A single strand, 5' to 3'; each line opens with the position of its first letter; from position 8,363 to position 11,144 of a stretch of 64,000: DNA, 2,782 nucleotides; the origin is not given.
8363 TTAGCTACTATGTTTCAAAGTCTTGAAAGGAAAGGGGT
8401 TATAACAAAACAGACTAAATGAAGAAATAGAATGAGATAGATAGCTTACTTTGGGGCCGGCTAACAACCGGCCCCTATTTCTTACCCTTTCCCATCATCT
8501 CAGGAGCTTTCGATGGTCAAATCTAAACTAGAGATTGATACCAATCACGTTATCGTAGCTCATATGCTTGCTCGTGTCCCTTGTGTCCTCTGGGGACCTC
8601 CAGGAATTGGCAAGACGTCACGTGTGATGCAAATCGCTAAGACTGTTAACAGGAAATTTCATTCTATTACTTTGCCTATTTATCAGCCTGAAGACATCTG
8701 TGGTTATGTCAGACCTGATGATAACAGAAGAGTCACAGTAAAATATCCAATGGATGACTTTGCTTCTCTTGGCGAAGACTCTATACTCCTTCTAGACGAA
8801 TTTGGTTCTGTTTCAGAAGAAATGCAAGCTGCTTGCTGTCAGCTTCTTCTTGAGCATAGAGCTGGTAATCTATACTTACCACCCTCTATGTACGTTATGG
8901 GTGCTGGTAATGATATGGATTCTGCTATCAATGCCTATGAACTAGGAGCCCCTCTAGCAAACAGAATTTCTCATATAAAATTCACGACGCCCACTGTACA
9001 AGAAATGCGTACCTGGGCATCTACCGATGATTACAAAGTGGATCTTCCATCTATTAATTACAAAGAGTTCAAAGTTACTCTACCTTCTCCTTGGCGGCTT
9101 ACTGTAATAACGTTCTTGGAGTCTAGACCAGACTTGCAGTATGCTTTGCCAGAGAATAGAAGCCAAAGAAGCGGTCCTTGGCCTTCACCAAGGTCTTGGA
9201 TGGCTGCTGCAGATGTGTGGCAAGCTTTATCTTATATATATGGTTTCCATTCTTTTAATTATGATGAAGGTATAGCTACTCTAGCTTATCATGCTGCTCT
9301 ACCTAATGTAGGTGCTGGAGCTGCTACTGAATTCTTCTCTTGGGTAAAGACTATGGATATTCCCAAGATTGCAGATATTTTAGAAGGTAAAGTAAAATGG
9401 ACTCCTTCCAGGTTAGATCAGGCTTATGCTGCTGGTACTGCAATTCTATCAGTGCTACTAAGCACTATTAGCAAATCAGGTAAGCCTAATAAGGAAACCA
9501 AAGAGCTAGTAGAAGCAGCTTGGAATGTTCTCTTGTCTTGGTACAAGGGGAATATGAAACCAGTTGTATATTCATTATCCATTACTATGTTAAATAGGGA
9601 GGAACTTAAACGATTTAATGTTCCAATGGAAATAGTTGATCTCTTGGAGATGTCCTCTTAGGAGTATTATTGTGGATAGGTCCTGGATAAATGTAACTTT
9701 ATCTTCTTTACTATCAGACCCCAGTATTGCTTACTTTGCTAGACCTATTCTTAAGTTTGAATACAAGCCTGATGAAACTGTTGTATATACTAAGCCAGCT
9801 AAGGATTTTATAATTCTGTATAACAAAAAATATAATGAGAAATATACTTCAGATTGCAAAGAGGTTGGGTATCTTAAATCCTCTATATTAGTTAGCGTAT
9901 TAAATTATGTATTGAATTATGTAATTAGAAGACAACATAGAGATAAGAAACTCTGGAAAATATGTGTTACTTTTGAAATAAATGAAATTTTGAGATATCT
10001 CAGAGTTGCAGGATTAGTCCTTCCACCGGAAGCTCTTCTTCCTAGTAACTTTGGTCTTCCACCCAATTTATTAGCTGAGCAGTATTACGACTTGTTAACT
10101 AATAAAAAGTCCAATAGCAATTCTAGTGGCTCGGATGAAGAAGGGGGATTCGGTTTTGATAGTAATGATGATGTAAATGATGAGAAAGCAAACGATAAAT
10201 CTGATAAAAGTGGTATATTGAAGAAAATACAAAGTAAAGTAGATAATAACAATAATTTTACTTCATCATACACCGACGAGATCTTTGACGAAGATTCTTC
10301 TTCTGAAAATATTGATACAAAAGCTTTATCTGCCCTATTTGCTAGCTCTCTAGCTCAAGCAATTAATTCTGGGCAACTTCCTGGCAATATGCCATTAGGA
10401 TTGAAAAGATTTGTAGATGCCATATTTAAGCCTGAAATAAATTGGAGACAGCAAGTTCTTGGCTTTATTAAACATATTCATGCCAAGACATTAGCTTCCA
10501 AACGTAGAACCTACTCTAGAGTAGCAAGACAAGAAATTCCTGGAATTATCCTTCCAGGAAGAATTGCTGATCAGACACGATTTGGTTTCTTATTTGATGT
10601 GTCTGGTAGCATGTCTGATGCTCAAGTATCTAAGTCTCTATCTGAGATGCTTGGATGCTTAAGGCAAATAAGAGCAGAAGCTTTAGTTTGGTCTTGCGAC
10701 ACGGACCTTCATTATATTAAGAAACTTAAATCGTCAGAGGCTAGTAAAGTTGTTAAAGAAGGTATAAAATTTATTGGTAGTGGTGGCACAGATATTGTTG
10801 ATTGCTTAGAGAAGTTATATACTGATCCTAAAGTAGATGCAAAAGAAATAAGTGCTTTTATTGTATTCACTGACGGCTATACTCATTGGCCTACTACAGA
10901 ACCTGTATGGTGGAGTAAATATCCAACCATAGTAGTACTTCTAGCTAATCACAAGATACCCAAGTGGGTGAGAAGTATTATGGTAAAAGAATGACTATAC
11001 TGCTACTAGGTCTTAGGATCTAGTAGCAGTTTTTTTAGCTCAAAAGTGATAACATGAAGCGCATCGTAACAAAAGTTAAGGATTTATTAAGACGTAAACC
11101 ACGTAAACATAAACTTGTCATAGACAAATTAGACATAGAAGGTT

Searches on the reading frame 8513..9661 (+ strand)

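Call 15: search_protein_families(library=phrogs, proteins=[window:8513-9661:+], max_evalue=0.001)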
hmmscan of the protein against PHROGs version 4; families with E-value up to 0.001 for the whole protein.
window:8513-9661:+ (382 aa): 6 families
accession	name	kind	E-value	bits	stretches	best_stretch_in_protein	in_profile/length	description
phrog_1297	-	other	7e-46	157.8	1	13-312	17-295/356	ATPase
phrog_16335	-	other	2.1e-11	44.5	1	10-156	16-166/267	ATPase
phrog_249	-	moron, auxiliary metabolic gene and host takeover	3.8e-08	34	1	18-116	124-220/380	porphyrin biosynthesis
phrog_3757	-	unknown function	0.00069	20.1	0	24-53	129-158/367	-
phrog_168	-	DNA, RNA and nucleotide metabolism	0.00074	20.3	0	25-165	46-165/314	clamp loader of DNA polymerase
phrog_15585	-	unknown function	0.00095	18.6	0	25-54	353-382/793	-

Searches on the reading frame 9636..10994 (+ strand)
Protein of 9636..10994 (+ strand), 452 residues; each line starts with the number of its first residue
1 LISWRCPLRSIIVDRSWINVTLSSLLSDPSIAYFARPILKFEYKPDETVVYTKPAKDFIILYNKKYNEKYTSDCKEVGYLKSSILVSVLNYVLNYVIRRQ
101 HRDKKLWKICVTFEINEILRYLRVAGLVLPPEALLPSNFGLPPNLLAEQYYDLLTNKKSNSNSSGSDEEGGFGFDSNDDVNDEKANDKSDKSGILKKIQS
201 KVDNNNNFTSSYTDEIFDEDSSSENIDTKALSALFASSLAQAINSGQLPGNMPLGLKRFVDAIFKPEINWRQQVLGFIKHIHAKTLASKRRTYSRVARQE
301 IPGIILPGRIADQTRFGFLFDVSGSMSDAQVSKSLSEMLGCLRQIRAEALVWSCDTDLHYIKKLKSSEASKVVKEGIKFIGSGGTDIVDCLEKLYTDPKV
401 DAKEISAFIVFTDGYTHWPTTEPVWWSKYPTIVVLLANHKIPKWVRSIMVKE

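Call 15: search_protein_families(library=phrogs, proteins=[window:9636-10994:+], max_evalue=0.001)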
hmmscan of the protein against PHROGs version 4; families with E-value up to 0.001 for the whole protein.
window:9636-10994:+ (452 aa): 1 family
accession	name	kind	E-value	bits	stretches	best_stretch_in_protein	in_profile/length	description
phrog_1314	-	DNA, RNA and nucleotide metabolism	4.3e-40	139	1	25-444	22-384/394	HNH endonuclease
